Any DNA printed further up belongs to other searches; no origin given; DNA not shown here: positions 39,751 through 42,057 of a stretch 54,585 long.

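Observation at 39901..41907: Single ORF joining riboflavin synthase (RibE) to DHBP synthase and GTP cyclohydrolase II (RibBA)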

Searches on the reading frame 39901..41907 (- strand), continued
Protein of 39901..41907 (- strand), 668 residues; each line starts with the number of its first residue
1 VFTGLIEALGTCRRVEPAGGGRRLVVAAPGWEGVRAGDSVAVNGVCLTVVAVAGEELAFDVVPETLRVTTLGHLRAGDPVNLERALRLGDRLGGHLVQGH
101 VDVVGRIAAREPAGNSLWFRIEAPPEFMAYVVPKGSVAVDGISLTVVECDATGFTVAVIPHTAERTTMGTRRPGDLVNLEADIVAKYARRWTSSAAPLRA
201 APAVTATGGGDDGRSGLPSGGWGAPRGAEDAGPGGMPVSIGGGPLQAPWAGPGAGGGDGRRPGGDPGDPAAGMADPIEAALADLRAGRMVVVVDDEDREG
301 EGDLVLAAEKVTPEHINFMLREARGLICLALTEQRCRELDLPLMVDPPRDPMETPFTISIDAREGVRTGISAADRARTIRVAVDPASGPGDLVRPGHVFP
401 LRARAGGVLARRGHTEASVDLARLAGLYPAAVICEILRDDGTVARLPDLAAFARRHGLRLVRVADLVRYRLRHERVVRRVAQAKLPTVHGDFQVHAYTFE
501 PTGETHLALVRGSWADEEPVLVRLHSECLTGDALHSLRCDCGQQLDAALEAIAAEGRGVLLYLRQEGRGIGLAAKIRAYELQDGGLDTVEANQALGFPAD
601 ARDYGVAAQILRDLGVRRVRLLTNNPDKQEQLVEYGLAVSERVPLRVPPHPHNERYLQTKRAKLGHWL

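Call 16: find_encoding_contigs(protein=P0002, flank=5000, max_places=2)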
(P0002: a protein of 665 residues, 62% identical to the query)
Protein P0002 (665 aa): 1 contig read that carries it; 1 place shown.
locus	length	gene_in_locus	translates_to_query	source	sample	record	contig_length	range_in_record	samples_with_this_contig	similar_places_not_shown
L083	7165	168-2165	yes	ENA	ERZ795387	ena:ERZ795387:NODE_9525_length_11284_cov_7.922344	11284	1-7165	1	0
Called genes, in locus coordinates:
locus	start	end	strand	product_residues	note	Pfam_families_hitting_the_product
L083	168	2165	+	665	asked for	PF00677:Lum_binding, PF00926:DHBP_synthase, PF00925:GTP_cyclohydro2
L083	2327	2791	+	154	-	PF00885:DMRL_synthase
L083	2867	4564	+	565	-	PF03323:GerA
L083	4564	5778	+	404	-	PF03845:Spore_permease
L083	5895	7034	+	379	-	PF25198:Spore_GerAC_N, PF05504:Spore_GerAC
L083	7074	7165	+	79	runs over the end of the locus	-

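Call 25: search_protein_representatives(protein=window:39901-41907:-)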
Query: 668 residues. Proteins with E-value up to 0.001 (for the whole library): 42155; up to 1e-10: 27753; up to 1e-30: 9711. The best 150 are listed.
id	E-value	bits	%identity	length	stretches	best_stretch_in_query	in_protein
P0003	1.7e-221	753.5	61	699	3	243-513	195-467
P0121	1.5e-164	565.3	54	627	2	262-667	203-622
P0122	9.4e-158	542.8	53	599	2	269-668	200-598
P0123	4.4e-156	537.3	50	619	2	277-668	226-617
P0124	8.1e-156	536.4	48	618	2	280-667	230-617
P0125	3.0e-153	528.0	46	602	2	281-667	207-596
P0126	9.3e-148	509.8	48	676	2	243-666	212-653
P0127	1.1e-144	499.7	46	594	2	275-668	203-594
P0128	2.2e-143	495.4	52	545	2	279-651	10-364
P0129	1.2e-142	492.9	59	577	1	275-668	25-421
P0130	1.3e-139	482.9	58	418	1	275-668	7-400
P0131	3.7e-138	478.1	49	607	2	277-666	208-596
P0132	3.2e-137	475.0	49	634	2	268-668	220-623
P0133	5.7e-134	464.2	59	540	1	274-667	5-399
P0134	1.1e-133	463.4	50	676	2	266-667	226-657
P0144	5.5e-124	431.2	51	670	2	213-474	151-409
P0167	8.5e-116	404.2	51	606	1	276-667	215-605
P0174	5.0e-113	395.0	41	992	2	276-666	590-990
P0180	8.5e-112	391.0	54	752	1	277-666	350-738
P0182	5.3e-111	388.3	41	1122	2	275-661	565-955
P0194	4.6e-109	381.9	42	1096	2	279-647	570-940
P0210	1.1e-106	374.1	46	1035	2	274-661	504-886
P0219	3.2e-106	372.5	40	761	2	275-660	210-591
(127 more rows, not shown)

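Call 26: search_protein_families(library=pfam, proteins=[P0174, P0182, P0194, P0210, P0219, P0180, P0121, P0126, P0144, P0167], max_evalue=0.00001)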
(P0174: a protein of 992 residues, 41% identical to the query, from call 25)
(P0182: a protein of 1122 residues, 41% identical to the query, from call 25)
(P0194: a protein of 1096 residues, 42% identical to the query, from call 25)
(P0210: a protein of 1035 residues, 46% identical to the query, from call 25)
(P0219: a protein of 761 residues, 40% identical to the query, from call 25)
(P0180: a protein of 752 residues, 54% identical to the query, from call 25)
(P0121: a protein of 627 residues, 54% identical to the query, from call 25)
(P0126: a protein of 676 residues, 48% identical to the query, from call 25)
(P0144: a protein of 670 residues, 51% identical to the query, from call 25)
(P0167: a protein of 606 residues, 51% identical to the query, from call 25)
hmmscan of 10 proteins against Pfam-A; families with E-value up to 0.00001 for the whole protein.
P0174 (992 aa): 5 families
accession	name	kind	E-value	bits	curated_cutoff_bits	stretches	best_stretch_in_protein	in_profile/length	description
PF00926.24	DHBP_synthase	-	4.2e-73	245.4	26.4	1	592-783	1-191/191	3,4-dihydroxy-2-butanone 4-phosphate synthase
PF00925.25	GTP_cyclohydro2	-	1.5e-42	145.4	23.3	1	806-965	9-162/165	GTP cyclohydrolase II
PF00885.24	DMRL_synthase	-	1.7e-34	119.1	26.7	1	227-360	2-137/139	6,7-dimethyl-8-ribityllumazine synthase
PF00677.23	Lum_binding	-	2.9e-34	117.4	27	2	3-86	1-86/86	Lumazine binding domain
PF01507.26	PAPS_reduct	-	3.2e-17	63.5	22.5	1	472-540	100-169/175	Phosphoadenosine phosphosulfate reductase domain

P0182 (1122 aa): 7 families
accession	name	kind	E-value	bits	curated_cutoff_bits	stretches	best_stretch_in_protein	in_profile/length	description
PF00926.24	DHBP_synthase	-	1.5e-71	240.3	26.4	1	568-758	1-191/191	3,4-dihydroxy-2-butanone 4-phosphate synthase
PF00925.25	GTP_cyclohydro2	-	1.6e-45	155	23.3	1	779-931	10-155/165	GTP cyclohydrolase II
PF00885.24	DMRL_synthase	-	2.2e-38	131.8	26.7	1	988-1120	3-137/139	6,7-dimethyl-8-ribityllumazine synthase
PF01872.23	RibD_C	-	1.4e-37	129.9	24.1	1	348-552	1-195/197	RibD C-terminal domain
PF00677.23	Lum_binding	-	9.4e-30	102.9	27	2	100-182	1-85/86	Lumazine binding domain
PF00383.29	dCMP_cyt_deam_1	-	4e-20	72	25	1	196-300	3-101/102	Cytidine and deoxycytidylate deaminase zinc-binding region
PF14437.12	MafB19-deam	-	1.4e-12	48.2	27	1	218-336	22-134/142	MafB19-like deaminase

P0194 (1096 aa): 7 families
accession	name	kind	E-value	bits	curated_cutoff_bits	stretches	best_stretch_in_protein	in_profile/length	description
PF00926.24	DHBP_synthase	-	1.3e-63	214.4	26.4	1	570-757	2-188/191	3,4-dihydroxy-2-butanone 4-phosphate synthase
PF00925.25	GTP_cyclohydro2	-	1.5e-48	164.9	23.3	1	773-937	5-165/165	GTP cyclohydrolase II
PF00885.24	DMRL_synthase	-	5.9e-33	114.1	26.7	1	971-1085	4-122/139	6,7-dimethyl-8-ribityllumazine synthase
PF00677.23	Lum_binding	-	7.8e-31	106.4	27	2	101-190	1-86/86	Lumazine binding domain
PF01872.23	RibD_C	-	8e-27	94.8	24.1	1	360-522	1-161/197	RibD C-terminal domain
PF00383.29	dCMP_cyt_deam_1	-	7.4e-17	61.6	25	1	210-332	3-101/102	Cytidine and deoxycytidylate deaminase zinc-binding region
PF14437.12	MafB19-deam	-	1.1e-07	32.3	27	1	212-334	4-102/142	MafB19-like deaminase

P0210 (1035 aa): 6 families
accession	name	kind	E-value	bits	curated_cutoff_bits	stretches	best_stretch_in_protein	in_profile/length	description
PF00926.24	DHBP_synthase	-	4.7e-63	212.6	26.4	1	509-697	2-189/191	3,4-dihydroxy-2-butanone 4-phosphate synthase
PF00925.25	GTP_cyclohydro2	-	2.1e-34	118.9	23.3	1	739-866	39-161/165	GTP cyclohydrolase II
PF00677.23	Lum_binding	-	6.5e-29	100.2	27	2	94-175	1-84/86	Lumazine binding domain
PF01872.23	RibD_C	-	2.1e-22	80.3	24.1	2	328-404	1-79/197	RibD C-terminal domain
PF00885.24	DMRL_synthase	-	2.4e-19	70.1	26.7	1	899-1028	3-134/139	6,7-dimethyl-8-ribityllumazine synthase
PF00383.29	dCMP_cyt_deam_1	-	3.5e-08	33.7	25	1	185-265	2-86/102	Cytidine and deoxycytidylate deaminase zinc-binding region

P0219 (761 aa): 4 families
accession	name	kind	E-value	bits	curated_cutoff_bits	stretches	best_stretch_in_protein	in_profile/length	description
PF00926.24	DHBP_synthase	-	4.6e-71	238.7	26.4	1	214-403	2-190/191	3,4-dihydroxy-2-butanone 4-phosphate synthase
PF00925.25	GTP_cyclohydro2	-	6.3e-42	143.4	23.3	1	414-567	5-151/165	GTP cyclohydrolase II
PF00677.23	Lum_binding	-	1.6e-32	111.8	27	2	95-174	1-85/86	Lumazine binding domain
PF00885.24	DMRL_synthase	-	1.5e-28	99.9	26.7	1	626-759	2-137/139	6,7-dimethyl-8-ribityllumazine synthase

P0180 (752 aa): 4 families
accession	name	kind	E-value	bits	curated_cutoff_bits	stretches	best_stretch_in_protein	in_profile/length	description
PF00926.24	DHBP_synthase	-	1.7e-76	256.5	26.4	1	352-545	2-191/191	3,4-dihydroxy-2-butanone 4-phosphate synthase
PF00925.25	GTP_cyclohydro2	-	6e-58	195.5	23.3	1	553-716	1-165/165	GTP cyclohydrolase II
PF01872.23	RibD_C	-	2.6e-49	168.1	24.1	1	151-331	1-195/197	RibD C-terminal domain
PF00383.29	dCMP_cyt_deam_1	-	1.2e-15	57.6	25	1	11-105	5-100/102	Cytidine and deoxycytidylate deaminase zinc-binding region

P0121 (627 aa): 3 families
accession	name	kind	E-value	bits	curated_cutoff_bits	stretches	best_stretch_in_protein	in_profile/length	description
PF00926.24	DHBP_synthase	-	1.2e-80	270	26.4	1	221-408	3-190/191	3,4-dihydroxy-2-butanone 4-phosphate synthase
PF00925.25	GTP_cyclohydro2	-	3.8e-62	209.1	23.3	1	436-599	2-165/165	GTP cyclohydrolase II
PF00677.23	Lum_binding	-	6.6e-42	141.9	27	2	100-185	1-86/86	Lumazine binding domain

P0126 (676 aa): 3 families
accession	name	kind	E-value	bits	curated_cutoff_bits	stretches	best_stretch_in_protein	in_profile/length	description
PF00926.24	DHBP_synthase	-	8.5e-75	250.9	26.4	1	248-436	2-189/191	3,4-dihydroxy-2-butanone 4-phosphate synthase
PF00925.25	GTP_cyclohydro2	-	3.5e-59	199.5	23.3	1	465-630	5-164/165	GTP cyclohydrolase II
PF00677.23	Lum_binding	-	1.6e-45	153.5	27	2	114-199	1-86/86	Lumazine binding domain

P0144 (670 aa): 2 families
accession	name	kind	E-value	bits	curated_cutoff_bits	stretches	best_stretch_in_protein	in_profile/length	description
PF00926.24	DHBP_synthase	-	1.2e-83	279.8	26.4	1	211-404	1-191/191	3,4-dihydroxy-2-butanone 4-phosphate synthase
PF00925.25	GTP_cyclohydro2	-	9e-68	227.4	23.3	1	434-600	2-165/165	GTP cyclohydrolase II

P0167 (606 aa): 5 families
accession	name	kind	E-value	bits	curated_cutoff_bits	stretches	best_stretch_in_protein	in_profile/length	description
PF00926.24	DHBP_synthase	-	7.3e-70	234.8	26.4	1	217-407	1-190/191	3,4-dihydroxy-2-butanone 4-phosphate synthase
PF00925.25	GTP_cyclohydro2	-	1.1e-63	214.2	23.3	1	418-581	2-164/165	GTP cyclohydrolase II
PF13419.12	HAD_2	-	1.9e-24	87.2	23.8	1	6-178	1-178/178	Haloacid dehalogenase-like hydrolase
PF00702.32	Hydrolase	-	8.8e-20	72.3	26.4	1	4-172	2-191/191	haloacid dehalogenase-like hydrolase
PF13242.12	Hydrolase_like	-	2e-06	28.1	22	1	133-190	3-60/75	HAD-hyrolase-like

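Call 33: search_solved_structures(query=P0001, max_evalue=1e-10)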
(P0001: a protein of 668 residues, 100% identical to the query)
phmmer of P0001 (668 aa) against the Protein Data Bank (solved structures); distinct sequences matched with E-value up to 1e-10: 28.
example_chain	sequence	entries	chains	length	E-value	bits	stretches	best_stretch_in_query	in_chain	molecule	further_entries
4i14_A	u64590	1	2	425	2.8e-135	455.3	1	275-667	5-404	Riboflavin biosynthesis protein RibBA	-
6mnz_A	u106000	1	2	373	8.6e-94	318.2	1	277-641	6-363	3,4-dihydroxy-2-butanone 4-phosphate synthase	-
1g57_A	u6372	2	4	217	3e-67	230.5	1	275-476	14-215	3,4-DIHYDROXY-2-BUTANONE 4-PHOSPHATE SYNTHASE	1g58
1iez_A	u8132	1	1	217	3e-67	230.5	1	275-476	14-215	3,4-Dihydroxy-2-Butanone 4-Phosphate Synthase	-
2bz0_A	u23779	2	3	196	8.3e-67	229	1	477-668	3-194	GTP CYCLOHYDROLASE II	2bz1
3lqu_A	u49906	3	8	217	1.3e-66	228.4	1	275-476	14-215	3,4-dihydroxy-2-butanone 4-phosphate synthase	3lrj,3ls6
7tye_A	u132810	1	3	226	1.5e-66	228.1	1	275-476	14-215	3,4-dihydroxy-2-butanone 4-phosphate synthase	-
7uez_A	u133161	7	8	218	5.8e-63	216.3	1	276-473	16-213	3,4-dihydroxy-2-butanone 4-phosphate synthase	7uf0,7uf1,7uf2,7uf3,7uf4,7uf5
4p6d_A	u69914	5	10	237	6.3e-63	216.2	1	276-473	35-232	3,4-dihydroxy-2-butanone 4-phosphate synthase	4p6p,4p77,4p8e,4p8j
4p6c_A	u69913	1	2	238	6.4e-63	216.2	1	276-473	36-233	3,4-dihydroxy-2-butanone 4-phosphate synthase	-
3mk5_A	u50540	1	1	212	1.5e-62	214.9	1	274-474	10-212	3,4-dihydroxy-2-butanone 4-phosphate synthase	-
3mgz_A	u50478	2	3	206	1.6e-62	214.8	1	275-474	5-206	3,4-dihydroxy-2-butanone 4-phosphate synthase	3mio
3h07_A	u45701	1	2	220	4.1e-62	213.5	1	275-470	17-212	3,4-dihydroxy-2-butanone 4-phosphate synthase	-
1tks_A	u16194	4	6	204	3.4e-55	190.7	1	275-469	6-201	3,4-dihydroxy-2-butanone 4-phosphate synthase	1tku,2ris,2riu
4ffj_A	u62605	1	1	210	1.7e-53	185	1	277-481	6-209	Riboflavin biosynthesis protein ribBA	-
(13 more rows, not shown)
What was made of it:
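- On Bifunctional RibBA (DHBP synthase / GTP cyclohydrolase II): 4I14 E = 2.8e-135 (call 33).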

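Call 46: find_encoding_contigs(protein=P0051, flank=4000, max_places=2)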
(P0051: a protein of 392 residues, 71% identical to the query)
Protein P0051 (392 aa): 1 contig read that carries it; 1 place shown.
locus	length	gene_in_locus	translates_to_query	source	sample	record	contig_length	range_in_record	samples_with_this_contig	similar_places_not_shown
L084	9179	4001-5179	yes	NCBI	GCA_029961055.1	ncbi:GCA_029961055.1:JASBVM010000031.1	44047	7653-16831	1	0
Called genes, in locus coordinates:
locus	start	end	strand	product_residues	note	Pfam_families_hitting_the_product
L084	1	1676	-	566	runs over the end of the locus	PF00496:SBP_bac_5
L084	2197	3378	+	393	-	PF00383:dCMP_cyt_deam_1, PF14437:MafB19-deam, PF01872:RibD_C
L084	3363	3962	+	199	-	PF00677:Lum_binding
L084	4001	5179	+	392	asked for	PF00926:DHBP_synthase, PF00925:GTP_cyclohydro2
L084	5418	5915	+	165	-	PF00885:DMRL_synthase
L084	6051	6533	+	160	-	PF19567:CpsB_CapC (faint)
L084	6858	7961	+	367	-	PF08240:ADH_N, PF00107:ADH_zinc_N, PF13602:ADH_zinc_N_2 (weak)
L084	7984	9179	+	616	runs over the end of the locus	PF02730:AFOR_N, PF01314:AFOR_C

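Call 47: predict_structure(alignment_id=A2)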
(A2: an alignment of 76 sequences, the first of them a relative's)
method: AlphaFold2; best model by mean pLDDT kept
length: 668 residues; sequences in the alignment: 76
mean_pLDDT: 87.4   pTM: 0.62
mean pLDDT of the five models: 87.4, 85.7, 84.8, 84.6, 84.2
residues with pLDDT >= 90: 515; 70-90: 70; 50-70: 5; < 50: 78
segments of 3 or more residues with pLDDT < 50: 196-273
pLDDT, mean of each block of 10 residues (from residue 1): 92 95 96 94 97 97 95 97 91 80 97 96 96 94 96 97 96 98 86 59 38 32 29 28 27 31 37 74 98 89 98 98 97 98 83 89 94 98 98 97 96 96 98 98 96 97 95 96 98 98 96 94 96 94 96 98 92 94 96 92 95 97 94 95 91 93 88
secondary structure, 60 per line:
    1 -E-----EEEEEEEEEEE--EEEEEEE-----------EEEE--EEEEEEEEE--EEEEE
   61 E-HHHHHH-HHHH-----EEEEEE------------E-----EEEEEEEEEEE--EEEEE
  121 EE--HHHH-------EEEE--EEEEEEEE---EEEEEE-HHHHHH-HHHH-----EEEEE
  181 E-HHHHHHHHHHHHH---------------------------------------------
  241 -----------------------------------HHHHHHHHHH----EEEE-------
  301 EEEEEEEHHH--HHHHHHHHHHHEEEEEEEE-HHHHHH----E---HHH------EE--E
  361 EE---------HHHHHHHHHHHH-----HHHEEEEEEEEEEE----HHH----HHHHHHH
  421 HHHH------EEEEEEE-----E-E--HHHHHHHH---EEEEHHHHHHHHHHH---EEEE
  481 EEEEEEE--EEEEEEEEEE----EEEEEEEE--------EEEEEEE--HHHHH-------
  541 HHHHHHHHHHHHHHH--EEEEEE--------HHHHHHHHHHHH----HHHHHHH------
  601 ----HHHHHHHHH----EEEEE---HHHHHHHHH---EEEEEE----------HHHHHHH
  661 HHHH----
elements in order: E8-18 E21-27 E39-42 E45-53 E56-61 H63-68 H70-73 E79-84 E103-113 E116-122 H125-128 E136-139 E142-149 E153-158 H160-165 H167-170 E176-181 H183-195 H276-285 E290-293 E301-307 H313-323 E324-331 H333-338 E360-362 H372-383 E392-402 H414-424 E431-437 H448-455 E459-462 H463-473 E477-487 E490-499 E504-511 E520-526 H529-533 H541-555 E558-563 H572-583 H588-594 H605-613 E618-622 H626-634 E638-643 H654-664
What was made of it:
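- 41092..41322 (-): Linker (aa 196-272): Gly/Ala/Pro-rich, predicted disordered. pLDDT 27-38 (call 47).
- Checked: Linker: aa 191-272 by HMM boundaries; 196-273 by AlphaFold pLDDT below 50 (call 47).
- AlphaFold gives pLDDT above 90 for all three modules and below 50 for residues 196-273 (call 47). The 78-residue disordered linker (call 47) is the kind of segment that proteases cut.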
